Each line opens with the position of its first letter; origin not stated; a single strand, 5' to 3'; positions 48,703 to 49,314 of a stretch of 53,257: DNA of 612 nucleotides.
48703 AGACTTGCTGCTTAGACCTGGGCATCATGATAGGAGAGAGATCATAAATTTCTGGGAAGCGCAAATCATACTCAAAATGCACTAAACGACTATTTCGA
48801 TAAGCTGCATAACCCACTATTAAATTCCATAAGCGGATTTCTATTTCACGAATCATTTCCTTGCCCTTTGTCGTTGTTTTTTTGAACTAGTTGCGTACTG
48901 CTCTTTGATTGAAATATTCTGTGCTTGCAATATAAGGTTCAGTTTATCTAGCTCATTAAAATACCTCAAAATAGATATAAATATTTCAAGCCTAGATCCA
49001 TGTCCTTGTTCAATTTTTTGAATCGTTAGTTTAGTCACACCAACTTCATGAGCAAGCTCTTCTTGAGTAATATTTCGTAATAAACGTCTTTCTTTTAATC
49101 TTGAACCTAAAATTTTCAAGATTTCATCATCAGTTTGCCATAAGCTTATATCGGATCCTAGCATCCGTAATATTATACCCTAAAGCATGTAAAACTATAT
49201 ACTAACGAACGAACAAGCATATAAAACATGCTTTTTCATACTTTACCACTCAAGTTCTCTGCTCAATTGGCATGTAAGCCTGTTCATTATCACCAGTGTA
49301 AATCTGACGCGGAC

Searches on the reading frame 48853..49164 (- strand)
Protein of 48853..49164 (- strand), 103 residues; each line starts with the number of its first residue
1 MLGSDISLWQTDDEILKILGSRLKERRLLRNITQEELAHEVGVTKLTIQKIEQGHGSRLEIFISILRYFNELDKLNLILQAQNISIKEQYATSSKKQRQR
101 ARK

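Call 5: search_protein_families(library=pfam, proteins=[window:48853-49164:-], max_evalue=0.01)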
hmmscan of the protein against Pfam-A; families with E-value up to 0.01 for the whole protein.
window:48853-49164:- (103 aa): 5 families
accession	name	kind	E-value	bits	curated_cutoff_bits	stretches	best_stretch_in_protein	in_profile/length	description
PF01381.28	HTH_3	-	8.3e-11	42.2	23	1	23-70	1-49/55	Helix-turn-helix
PF13560.12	HTH_31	-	2e-06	28.4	27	1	19-57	2-40/64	Helix-turn-helix domain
PF12844.13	HTH_19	-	3.1e-05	24.2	30.2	1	20-72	1-54/64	Helix-turn-helix domain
PF13413.12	HTH_25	-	0.00025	21.3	24.6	1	22-60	1-39/62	Helix-turn-helix domain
PF13443.12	HTH_26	-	0.0018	18.9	22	0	22-61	1-42/63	Cro/C1-type HTH DNA-binding domain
